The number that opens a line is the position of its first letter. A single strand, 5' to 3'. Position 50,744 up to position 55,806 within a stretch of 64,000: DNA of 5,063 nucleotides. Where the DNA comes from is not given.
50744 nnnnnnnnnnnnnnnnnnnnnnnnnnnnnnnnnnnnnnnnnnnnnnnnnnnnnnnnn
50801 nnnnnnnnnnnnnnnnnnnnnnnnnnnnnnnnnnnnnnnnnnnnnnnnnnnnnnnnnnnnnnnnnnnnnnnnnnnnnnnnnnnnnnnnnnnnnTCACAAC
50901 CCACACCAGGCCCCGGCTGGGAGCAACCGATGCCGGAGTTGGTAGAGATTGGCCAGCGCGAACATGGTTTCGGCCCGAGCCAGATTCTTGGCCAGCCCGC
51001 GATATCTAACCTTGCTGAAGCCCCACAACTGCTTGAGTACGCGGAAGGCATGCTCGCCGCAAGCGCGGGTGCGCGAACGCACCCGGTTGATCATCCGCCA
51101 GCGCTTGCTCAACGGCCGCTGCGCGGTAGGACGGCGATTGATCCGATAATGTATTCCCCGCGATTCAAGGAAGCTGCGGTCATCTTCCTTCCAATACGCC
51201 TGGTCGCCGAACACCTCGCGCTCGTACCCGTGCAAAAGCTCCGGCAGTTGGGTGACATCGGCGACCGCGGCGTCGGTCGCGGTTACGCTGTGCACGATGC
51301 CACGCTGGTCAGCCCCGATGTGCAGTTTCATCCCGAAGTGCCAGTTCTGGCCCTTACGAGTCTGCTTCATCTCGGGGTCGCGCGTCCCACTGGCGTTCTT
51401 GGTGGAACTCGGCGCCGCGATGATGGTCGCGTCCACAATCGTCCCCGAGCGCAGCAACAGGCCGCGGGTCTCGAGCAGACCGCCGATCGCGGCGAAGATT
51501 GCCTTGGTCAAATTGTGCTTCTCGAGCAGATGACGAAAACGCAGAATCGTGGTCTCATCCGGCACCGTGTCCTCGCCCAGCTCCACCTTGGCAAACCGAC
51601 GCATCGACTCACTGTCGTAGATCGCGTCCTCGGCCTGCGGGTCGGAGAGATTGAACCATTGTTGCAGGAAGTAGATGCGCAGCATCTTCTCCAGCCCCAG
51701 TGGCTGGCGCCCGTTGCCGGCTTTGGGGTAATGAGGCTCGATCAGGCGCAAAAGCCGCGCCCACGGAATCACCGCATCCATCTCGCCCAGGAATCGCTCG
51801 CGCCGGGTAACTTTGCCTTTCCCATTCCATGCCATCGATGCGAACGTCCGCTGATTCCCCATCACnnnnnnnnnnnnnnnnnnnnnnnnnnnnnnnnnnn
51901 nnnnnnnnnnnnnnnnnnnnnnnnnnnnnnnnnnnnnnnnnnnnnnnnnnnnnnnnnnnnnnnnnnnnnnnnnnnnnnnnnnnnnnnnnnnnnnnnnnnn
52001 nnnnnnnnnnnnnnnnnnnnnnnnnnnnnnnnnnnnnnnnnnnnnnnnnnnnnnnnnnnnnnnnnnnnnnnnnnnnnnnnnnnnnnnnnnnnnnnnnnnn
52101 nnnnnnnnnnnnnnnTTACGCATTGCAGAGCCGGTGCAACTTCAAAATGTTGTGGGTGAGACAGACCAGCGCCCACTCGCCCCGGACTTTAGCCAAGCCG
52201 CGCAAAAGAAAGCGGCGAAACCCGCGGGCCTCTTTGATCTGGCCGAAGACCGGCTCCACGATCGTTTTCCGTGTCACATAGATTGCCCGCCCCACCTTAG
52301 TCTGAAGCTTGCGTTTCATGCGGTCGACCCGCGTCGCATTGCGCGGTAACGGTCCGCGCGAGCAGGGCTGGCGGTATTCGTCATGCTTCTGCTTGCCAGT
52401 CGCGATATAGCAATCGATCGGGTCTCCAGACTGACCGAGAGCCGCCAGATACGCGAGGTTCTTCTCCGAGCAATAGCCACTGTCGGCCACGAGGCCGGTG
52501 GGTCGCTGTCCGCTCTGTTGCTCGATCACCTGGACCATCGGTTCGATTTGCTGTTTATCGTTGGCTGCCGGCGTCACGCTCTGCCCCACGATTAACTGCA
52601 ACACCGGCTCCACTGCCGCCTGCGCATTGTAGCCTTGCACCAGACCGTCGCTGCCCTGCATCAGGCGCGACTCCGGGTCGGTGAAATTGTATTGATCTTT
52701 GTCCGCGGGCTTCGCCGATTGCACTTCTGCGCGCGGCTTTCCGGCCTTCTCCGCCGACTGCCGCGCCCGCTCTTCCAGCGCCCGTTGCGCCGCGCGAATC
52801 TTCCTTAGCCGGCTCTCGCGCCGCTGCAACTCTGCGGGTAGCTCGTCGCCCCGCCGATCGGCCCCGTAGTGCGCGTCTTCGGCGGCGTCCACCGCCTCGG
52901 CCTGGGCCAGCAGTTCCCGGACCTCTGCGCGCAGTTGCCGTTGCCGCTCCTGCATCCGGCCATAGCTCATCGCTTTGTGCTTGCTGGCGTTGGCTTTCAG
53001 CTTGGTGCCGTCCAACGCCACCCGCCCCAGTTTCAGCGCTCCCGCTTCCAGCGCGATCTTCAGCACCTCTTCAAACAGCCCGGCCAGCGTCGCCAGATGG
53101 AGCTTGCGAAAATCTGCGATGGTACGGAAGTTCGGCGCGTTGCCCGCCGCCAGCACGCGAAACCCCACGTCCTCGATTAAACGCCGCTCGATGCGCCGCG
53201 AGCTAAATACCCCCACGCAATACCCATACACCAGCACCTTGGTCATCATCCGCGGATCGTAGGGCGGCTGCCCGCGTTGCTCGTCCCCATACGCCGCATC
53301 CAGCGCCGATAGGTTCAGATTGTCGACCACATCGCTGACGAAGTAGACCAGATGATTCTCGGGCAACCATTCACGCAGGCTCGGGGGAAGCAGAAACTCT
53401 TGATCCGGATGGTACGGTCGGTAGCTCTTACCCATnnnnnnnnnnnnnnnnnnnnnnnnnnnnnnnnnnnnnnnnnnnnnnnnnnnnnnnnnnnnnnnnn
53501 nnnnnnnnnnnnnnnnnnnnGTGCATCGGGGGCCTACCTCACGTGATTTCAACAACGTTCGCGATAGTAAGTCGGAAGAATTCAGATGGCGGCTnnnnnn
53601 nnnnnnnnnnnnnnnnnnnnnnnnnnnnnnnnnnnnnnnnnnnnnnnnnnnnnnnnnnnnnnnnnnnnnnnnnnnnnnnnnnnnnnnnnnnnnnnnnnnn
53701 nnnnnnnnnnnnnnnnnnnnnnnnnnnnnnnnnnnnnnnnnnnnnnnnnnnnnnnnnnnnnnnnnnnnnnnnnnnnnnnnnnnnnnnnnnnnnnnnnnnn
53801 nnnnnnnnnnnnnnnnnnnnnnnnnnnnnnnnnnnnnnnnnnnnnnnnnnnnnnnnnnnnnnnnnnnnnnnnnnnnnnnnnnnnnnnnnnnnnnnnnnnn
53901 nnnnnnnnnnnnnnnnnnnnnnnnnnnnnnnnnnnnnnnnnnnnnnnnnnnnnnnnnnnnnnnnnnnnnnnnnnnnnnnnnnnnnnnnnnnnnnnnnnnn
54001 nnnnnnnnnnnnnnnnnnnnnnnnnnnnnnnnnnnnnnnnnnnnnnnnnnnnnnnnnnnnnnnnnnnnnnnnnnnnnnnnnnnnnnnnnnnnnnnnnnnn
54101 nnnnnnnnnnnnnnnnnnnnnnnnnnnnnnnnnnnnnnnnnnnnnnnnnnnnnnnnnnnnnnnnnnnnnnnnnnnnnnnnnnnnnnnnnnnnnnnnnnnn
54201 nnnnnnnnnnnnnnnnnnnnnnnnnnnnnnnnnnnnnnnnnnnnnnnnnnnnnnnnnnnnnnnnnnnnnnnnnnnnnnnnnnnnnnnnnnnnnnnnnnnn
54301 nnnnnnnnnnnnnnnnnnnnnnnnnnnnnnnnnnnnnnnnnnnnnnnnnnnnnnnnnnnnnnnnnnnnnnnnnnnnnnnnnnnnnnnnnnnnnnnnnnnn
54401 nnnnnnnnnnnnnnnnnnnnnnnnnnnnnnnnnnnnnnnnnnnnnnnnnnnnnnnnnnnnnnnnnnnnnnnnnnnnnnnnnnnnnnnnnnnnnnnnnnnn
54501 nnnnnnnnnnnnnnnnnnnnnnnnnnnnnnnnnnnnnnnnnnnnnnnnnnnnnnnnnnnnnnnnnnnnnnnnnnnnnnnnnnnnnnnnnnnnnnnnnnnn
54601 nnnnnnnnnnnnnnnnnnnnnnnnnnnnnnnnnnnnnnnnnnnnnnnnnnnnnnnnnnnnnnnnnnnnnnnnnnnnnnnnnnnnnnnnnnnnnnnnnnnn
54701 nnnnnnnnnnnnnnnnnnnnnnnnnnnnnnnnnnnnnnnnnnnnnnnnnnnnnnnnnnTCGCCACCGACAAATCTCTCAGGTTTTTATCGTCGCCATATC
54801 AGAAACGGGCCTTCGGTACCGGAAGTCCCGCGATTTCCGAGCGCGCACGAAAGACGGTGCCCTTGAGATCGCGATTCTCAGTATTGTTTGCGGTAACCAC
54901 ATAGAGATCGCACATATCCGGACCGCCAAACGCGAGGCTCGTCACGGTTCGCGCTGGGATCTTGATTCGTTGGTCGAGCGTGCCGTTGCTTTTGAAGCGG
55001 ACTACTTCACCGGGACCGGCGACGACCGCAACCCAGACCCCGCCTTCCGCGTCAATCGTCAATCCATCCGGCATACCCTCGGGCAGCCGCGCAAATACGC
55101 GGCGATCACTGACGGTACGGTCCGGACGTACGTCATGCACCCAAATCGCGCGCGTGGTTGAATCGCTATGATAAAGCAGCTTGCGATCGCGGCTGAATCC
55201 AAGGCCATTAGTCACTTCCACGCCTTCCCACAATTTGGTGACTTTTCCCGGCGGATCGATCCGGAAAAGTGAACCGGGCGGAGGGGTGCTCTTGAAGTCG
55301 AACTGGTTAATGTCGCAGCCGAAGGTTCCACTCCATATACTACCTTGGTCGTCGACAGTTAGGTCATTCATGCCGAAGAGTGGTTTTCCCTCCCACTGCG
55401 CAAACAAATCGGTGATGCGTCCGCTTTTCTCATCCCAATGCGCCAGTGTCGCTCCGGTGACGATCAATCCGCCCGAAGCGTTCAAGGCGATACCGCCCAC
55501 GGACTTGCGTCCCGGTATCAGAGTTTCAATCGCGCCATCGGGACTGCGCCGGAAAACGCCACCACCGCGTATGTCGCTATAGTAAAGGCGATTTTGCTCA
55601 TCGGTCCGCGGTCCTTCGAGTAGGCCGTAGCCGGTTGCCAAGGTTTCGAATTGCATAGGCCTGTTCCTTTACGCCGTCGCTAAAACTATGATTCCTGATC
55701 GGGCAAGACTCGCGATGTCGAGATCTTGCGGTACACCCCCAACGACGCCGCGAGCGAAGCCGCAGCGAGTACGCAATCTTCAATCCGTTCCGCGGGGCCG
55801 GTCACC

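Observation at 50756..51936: Intact IS5-family element with perfect TTAG target duplication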

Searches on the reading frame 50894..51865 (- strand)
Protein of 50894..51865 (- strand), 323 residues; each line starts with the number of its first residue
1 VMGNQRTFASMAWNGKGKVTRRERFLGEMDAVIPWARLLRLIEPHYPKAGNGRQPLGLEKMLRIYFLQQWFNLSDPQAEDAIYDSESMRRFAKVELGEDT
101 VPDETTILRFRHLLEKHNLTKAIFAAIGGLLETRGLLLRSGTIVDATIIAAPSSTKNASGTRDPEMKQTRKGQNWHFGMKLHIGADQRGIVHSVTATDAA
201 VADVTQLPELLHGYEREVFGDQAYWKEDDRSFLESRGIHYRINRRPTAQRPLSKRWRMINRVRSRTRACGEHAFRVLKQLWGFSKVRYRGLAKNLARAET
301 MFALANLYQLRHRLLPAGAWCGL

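Call 4: search_protein_families(library=pfam, proteins=[window:50894-51865:-])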
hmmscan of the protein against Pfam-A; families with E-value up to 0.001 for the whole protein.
window:50894-51865:- (323 aa): 4 families
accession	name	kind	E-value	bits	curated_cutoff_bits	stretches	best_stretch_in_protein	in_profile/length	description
PF01609.27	DDE_Tnp_1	-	1.6e-24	87.2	23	1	139-307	4-200/200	Transposase DDE domain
PF05598.16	DUF772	-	1.9e-21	76.3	23.1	1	52-126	1-73/74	Transposase domain (DUF772)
PF13612.12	DDE_Tnp_1_3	-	1.4e-08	35.3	27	1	167-289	34-153/155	Transposase DDE domain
PF13359.12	DDE_Tnp_4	-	0.00067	19.8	24.8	1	171-290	22-140/158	DDE superfamily endonuclease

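Call 8: find_encoding_contigs(protein=window:50894-51865:-, flank=3000, max_places=10)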
Protein window:50894-51865:- (323 aa): no gene with exactly this product is on record in the collection.

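Call 10: find_encoding_contigs(protein=window:50894-51862:-, flank=3000, max_places=10)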
Protein window:50894-51862:- (322 aa): no gene with exactly this product is on record in the collection.

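Call 12: find_homologous_proteins(query=window:50894-51865:-, max_evalue=1e-30)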
Query window:50894-51865:- (323 aa): 8000 proteins with E <= 1e-30 among 8000 candidates; the best 120 are listed.
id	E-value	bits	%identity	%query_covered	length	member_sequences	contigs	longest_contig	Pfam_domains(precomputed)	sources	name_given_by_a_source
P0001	3.1e-213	725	98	100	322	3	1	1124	PF01609.28,PF05598.17,PF13612.13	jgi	jgi:transposase, IS5 family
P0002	6.3e-198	675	91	100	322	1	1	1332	PF01609.28,PF05598.17,PF13612.13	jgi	jgi:transposase, IS5 family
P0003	1.8e-197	673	91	100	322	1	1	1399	PF01609.28,PF05598.17,PF13612.13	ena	-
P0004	1.6e-196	670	91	100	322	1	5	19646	PF01609.28,PF05598.17,PF13612.13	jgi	jgi:IS5 family transposase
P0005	6.8e-192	655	89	100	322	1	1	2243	PF01609.28,PF05598.17,PF13612.13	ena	-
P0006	9.1e-191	651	88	100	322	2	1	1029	PF01609.28,PF05598.17,PF13612.13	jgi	-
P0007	3.1e-189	646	88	100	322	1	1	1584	PF01609.28,PF05598.17,PF13612.13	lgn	-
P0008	3.6e-189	646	88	100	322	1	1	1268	PF01609.28,PF05598.17,PF13612.13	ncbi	-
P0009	6.8e-189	645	89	100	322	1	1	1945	PF01609.28,PF05598.17,PF13612.13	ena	-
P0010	7.1e-189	645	75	100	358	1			PF01609.28,PF05598.17,PF13612.13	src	-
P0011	1.6e-188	644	87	100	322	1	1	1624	PF01609.28,PF05598.17,PF13612.13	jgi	jgi:IS5 family transposase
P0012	3.0e-188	643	88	100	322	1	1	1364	PF01609.28,PF05598.17,PF13612.13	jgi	jgi:IS5 family transposase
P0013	6.8e-188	642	88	100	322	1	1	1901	PF01609.28,PF05598.17,PF13612.13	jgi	-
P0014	7.0e-188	642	87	100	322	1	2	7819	PF01609.28,PF05598.17,PF13612.13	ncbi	ncbi:MAG: IS5 family transposase [Rhizomicrobium sp.]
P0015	7.3e-188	641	87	100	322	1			PF01609.28,PF05598.17,PF13612.13,PF13359.13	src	-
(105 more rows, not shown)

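Call 13: find_related_loci(query=window:50894-51865:-, collection=genome_contigs, flank=3000)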
Query window:50894-51865:- (323 aa) in genome_contigs; peptide patterns used: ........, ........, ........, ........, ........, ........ (x = any residue, [..] = any of these).
584 stretches matched a pattern (row limit reached: there are more); 558 encode a relative of the query (tblastn E <= 1e-3); the best 80 are kept; 80 distinct loci.
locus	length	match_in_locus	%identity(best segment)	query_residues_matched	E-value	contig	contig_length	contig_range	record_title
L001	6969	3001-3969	89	1-323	0e+0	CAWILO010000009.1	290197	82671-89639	MAG: uncultured delta proteobacterium isolate MFD03346.bin.1.66 genome assembly, contig: contig_23871, whole genome shot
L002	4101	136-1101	89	2-323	0e+0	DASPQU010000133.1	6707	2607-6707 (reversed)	MAG TPA_asm: Candidatus Binataceae bacterium isolate SMAG_U12207 k141_881154, whole genome shotgun sequence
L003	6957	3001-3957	88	1-319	0e+0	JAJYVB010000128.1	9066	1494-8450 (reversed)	MAG: Deltaproteobacteria bacterium isolate FK1.bin62 NODE_8615_length_9066_cov_1.150576, whole genome shotgun sequence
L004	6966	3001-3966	87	2-323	0e+0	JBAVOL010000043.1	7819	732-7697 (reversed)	MAG: Rhizomicrobium sp. isolate MFD03092_ilm_asm_bin44 k127_350646, whole genome shotgun sequence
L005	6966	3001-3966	84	2-323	0e+0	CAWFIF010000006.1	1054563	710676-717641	MAG: uncultured delta proteobacterium isolate MFD02248.bin.1.46 genome assembly, contig: contig_8336, whole genome shotg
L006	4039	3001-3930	85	1-310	0e+0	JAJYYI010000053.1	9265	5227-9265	MAG: Deltaproteobacteria bacterium isolate FK3.bin99 NODE_14855_length_9265_cov_1.384548, whole genome shotgun sequence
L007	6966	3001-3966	85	2-323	0e+0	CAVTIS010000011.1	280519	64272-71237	MAG: uncultured delta proteobacterium isolate MFD05705.bin.1.131 genome assembly, contig: contig_62041, whole genome sho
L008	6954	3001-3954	86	2-319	0e+0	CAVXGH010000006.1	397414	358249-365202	MAG: uncultured delta proteobacterium isolate MFD05512.bin.1.184 genome assembly, contig: contig_24538, whole genome sho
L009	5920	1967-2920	86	2-319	0e+0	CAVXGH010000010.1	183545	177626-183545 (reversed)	MAG: uncultured delta proteobacterium isolate MFD05512.bin.1.184 genome assembly, contig: contig_53592, whole genome sho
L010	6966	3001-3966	85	2-323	0e+0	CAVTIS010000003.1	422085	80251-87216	MAG: uncultured delta proteobacterium isolate MFD05705.bin.1.131 genome assembly, contig: contig_27063, whole genome sho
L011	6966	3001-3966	85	2-323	0e+0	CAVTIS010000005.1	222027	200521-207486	MAG: uncultured delta proteobacterium isolate MFD05705.bin.1.131 genome assembly, contig: contig_31693, whole genome sho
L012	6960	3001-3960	85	4-323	0e+0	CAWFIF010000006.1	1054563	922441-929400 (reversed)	MAG: uncultured delta proteobacterium isolate MFD02248.bin.1.46 genome assembly, contig: contig_8336, whole genome shotg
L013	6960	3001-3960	85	4-323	0e+0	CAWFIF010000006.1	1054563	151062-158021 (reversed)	MAG: uncultured delta proteobacterium isolate MFD02248.bin.1.46 genome assembly, contig: contig_8336, whole genome shotg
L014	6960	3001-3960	85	4-323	0e+0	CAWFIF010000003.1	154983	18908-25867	MAG: uncultured delta proteobacterium isolate MFD02248.bin.1.46 genome assembly, contig: contig_49874, whole genome shot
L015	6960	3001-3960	85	4-323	0e+0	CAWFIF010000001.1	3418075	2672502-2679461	MAG: uncultured delta proteobacterium isolate MFD02248.bin.1.46 genome assembly, contig: contig_107, whole genome shotgu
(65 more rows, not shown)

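Call 21: search_protein_families(library=ncbifam, proteins=[window:50894-51865:-])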
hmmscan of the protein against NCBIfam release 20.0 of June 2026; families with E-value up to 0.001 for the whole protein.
window:50894-51865:- (323 aa): 7 families
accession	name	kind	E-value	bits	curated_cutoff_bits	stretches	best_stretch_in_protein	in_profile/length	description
NF033581.1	transpos_IS5_4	equivalog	8.1e-98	327.3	140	1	26-308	2-285/285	IS5 family transposase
NF033551.1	transpos_IS1182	equivalog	4.1e-29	101.8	270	2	44-157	42-154/488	IS1182 family transposase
NF033593.1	transpos_ISNCY_1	equivalog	7.9e-15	54.5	325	1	26-151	16-142/444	ISNCY family transposase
NF033580.1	transpos_IS5_3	equivalog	1.3e-14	54.3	110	1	101-280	55-231/258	IS5 family transposase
NF033578.1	transpos_IS5_1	equivalog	2.4e-12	46.7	275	2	28-148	21-143/419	IS5 family transposase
NF033520.1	transpos_IS982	equivalog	3.5e-12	46.4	130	1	171-297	106-231/243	IS982 family transposase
NF033579.1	transpos_IS5_2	equivalog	6.6e-08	32.4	140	1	165-308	125-288/289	IS5 family transposase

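Call 36: find_encoding_contigs(protein=P0001, flank=3000, max_places=6)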
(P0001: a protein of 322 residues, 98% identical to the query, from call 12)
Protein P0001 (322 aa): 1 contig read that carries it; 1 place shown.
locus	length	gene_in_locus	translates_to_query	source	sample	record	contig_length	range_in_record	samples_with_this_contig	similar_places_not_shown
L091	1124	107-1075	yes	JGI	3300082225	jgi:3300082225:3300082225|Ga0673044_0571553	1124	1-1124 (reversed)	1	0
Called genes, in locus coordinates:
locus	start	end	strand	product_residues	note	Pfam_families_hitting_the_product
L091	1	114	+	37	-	?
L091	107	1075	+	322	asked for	PF05598:DUF772, PF01609:DDE_Tnp_1, PF13612:DDE_Tnp_1_3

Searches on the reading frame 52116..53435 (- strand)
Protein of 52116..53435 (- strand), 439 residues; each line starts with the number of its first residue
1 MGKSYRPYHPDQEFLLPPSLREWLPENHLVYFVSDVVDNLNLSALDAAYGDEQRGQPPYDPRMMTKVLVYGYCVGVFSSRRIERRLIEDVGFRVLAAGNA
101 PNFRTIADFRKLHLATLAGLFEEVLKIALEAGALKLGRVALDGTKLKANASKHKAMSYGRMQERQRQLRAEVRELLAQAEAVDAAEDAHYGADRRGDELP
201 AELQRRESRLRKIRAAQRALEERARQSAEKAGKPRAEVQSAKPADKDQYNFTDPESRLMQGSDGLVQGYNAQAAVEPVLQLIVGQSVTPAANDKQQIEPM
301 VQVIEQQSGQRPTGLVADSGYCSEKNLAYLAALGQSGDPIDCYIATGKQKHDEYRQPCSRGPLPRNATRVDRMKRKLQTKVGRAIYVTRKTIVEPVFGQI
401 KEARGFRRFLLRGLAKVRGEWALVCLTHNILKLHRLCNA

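Call 4: search_protein_families(library=pfam, proteins=[window:52116-53435:-])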
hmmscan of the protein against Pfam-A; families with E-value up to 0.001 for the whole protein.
window:52116-53435:- (439 aa): 3 families
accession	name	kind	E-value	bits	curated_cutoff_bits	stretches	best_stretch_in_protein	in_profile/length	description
PF05598.16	DUF772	-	2.8e-15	56.5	23.1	1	55-124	1-74/74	Transposase domain (DUF772)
PF13751.12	DDE_Tnp_1_6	-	6.6e-15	55.9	25.1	1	371-434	62-125/125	Transposase DDE domain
PF01609.27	DDE_Tnp_1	-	1.5e-13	51.4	23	1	265-430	32-200/200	Transposase DDE domain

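Call 18: find_encoding_contigs(protein=window:52116-53435:-, flank=3000, max_places=10)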
Protein window:52116-53435:- (439 aa): 9 contigs read that carry it; 1 place shown.
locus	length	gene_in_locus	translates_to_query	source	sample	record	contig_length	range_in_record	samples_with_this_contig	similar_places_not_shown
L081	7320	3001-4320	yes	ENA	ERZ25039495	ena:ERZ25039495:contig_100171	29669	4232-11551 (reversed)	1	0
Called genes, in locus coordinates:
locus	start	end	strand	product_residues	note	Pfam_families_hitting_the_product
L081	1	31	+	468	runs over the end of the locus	PF01555:N6_N4_Mtase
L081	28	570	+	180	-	-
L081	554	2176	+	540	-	-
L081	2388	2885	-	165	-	PF00083:Sugar_tr (weak), PF07690:MFS_1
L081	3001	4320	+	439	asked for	PF05598:DUF772, PF01609:DDE_Tnp_1, PF13751:DDE_Tnp_1_6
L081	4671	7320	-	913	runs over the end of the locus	PF20698:PIN-TPR-GreABC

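Call 21: search_protein_families(library=ncbifam, proteins=[window:52116-53435:-])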
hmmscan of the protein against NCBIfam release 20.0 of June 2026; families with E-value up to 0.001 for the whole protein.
window:52116-53435:- (439 aa): 6 families
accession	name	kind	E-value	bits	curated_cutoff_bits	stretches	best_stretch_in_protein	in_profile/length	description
NF033551.1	transpos_IS1182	equivalog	4.8e-107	358.8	270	2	7-350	1-344/488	IS1182 family transposase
NF033581.1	transpos_IS5_4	equivalog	7.6e-17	61.6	140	1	46-430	22-284/285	IS5 family transposase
NF033593.1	transpos_ISNCY_1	equivalog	2.3e-09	36.4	325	1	276-334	308-367/444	ISNCY family transposase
NF033578.1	transpos_IS5_1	equivalog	2.3e-05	23.7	275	1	280-435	295-418/419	IS5 family transposase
NF033580.1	transpos_IS5_3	equivalog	3.7e-05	23.4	110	0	286-334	144-193/258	IS5 family transposase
NF033559.2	transpos_IS1634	equivalog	0.00085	18.5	100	0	292-334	190-232/483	IS1634 family transposase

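Call 40: list_cluster_members(proteins=[P0121, window:52116-53435:-, P0001])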
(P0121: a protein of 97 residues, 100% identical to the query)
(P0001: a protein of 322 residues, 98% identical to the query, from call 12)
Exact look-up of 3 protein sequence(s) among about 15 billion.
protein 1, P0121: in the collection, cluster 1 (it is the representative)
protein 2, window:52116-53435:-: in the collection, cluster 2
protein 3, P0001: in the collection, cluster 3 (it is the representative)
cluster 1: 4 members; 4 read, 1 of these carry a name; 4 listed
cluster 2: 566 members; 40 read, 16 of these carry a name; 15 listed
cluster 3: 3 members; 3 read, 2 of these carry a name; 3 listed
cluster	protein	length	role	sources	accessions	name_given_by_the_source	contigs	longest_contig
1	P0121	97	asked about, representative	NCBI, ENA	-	-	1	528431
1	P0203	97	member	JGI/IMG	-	hypothetical protein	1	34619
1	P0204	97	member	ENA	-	-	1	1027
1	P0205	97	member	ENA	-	-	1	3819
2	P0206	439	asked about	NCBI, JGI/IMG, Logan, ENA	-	transposase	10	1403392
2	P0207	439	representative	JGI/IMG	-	transposase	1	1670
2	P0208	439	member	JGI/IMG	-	transposase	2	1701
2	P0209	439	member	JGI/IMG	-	transposase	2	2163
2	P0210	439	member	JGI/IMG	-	transposase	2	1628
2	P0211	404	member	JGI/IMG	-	transposase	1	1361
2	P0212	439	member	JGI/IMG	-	transposase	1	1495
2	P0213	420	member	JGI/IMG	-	transposase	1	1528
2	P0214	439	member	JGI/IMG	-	transposase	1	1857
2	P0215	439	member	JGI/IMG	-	transposase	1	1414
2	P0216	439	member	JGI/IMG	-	transposase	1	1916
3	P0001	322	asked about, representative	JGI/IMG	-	transposase, IS5 family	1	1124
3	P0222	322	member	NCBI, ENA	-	-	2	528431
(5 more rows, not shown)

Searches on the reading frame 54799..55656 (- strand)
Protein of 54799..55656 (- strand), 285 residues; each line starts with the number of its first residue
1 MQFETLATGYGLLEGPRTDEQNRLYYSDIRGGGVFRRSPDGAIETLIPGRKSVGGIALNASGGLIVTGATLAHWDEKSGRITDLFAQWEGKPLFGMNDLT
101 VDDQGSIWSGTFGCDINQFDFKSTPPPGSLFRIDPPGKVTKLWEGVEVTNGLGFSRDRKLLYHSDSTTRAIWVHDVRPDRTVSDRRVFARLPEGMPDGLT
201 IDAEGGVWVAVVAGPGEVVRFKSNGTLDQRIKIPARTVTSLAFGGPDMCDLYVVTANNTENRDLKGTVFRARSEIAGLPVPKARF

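Call 39: find_encoding_contigs(protein=window:54799-55656:-, flank=10000, max_places=6)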
Protein window:54799-55656:- (285 aa): 1 contig read that carries it; 1 place shown.
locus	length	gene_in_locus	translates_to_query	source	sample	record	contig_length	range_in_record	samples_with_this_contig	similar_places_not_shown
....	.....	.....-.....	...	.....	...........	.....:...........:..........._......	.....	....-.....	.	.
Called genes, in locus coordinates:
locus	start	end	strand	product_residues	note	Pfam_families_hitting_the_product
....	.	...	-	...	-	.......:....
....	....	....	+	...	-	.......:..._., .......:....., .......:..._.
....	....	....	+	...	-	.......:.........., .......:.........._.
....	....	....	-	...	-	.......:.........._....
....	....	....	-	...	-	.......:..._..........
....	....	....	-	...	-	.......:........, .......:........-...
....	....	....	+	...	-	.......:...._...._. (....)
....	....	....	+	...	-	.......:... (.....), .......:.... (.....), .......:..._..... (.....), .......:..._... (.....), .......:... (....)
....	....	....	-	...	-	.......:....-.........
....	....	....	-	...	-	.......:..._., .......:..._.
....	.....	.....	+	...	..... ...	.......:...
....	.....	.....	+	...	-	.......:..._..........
